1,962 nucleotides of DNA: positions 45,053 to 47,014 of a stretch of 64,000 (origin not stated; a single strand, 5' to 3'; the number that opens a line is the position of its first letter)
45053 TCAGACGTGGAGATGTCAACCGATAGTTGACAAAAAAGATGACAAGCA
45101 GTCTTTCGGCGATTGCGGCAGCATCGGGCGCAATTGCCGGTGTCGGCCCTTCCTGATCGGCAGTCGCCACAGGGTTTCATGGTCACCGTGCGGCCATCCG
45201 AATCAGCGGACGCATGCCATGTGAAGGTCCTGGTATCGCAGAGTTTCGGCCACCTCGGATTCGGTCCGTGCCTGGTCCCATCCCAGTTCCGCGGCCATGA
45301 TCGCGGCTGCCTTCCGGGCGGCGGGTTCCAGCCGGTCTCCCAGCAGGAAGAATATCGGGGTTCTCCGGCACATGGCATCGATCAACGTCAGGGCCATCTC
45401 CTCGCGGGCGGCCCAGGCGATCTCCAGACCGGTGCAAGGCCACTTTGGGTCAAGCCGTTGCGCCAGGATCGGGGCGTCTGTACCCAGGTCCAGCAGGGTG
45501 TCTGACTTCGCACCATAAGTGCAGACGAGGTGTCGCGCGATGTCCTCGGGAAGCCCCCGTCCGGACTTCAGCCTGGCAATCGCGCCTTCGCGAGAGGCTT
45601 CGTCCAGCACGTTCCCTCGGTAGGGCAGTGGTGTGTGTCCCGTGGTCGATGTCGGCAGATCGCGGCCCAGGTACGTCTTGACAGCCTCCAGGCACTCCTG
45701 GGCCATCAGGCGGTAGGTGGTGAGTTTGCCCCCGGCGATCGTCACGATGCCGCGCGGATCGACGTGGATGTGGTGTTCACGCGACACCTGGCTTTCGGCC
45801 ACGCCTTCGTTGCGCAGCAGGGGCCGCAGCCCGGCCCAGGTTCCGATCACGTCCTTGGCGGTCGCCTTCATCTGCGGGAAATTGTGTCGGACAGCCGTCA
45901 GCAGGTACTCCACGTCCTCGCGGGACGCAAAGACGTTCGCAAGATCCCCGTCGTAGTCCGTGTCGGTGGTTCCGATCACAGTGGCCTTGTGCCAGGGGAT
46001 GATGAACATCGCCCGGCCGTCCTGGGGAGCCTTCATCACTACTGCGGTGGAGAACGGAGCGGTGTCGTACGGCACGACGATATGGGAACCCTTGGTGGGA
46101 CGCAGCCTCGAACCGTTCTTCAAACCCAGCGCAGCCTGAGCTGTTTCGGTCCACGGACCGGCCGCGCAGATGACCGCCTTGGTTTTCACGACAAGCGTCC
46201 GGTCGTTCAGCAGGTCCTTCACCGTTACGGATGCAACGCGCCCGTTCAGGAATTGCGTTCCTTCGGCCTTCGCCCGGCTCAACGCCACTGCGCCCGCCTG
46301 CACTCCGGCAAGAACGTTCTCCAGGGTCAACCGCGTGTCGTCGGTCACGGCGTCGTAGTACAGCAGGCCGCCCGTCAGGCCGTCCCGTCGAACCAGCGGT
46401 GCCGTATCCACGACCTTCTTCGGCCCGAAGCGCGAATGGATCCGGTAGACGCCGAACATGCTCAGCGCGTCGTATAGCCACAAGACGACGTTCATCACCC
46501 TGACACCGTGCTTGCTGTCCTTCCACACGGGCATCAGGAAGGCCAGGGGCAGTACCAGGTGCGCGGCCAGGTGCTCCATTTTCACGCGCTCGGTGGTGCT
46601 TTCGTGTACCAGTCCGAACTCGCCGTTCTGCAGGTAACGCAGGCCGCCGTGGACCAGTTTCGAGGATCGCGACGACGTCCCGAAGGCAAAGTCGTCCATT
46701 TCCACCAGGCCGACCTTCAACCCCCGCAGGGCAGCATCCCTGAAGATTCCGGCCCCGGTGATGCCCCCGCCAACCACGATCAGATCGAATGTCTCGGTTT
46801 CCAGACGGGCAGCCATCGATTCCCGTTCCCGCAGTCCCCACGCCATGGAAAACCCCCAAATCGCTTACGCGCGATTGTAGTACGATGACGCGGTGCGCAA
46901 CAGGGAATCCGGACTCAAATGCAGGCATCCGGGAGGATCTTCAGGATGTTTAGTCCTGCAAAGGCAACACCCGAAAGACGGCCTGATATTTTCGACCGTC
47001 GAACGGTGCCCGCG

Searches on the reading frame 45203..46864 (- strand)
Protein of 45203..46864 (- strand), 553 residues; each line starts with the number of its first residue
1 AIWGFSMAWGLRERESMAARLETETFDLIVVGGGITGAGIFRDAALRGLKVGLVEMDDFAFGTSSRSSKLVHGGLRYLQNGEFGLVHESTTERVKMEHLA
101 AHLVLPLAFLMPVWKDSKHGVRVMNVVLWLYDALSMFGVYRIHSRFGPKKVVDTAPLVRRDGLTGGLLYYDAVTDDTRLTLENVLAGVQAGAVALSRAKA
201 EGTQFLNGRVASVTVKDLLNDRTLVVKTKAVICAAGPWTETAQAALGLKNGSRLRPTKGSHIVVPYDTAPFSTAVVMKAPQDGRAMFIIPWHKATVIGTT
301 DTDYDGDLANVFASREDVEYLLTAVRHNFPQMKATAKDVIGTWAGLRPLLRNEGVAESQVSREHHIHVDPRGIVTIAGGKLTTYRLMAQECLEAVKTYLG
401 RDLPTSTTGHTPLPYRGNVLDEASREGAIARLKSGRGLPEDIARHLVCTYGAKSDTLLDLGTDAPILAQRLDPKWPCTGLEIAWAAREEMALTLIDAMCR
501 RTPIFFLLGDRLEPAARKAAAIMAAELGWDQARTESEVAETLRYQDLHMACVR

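Call 39: search_protein_families(library=pfam, proteins=[window:45203-46864:-], max_evalue=0.001)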
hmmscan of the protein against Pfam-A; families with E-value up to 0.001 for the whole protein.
window:45203-46864:- (553 aa): 2 families
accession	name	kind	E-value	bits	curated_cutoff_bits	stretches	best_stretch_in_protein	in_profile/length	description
PF01266.30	DAO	-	1.1e-47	163.8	27.9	1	27-384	1-352/353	FAD dependent oxidoreductase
PF16901.10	DAO_C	-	6.2e-25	87.9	31.4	1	428-533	18-125/126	C-terminal domain of alpha-glycerophosphate oxidase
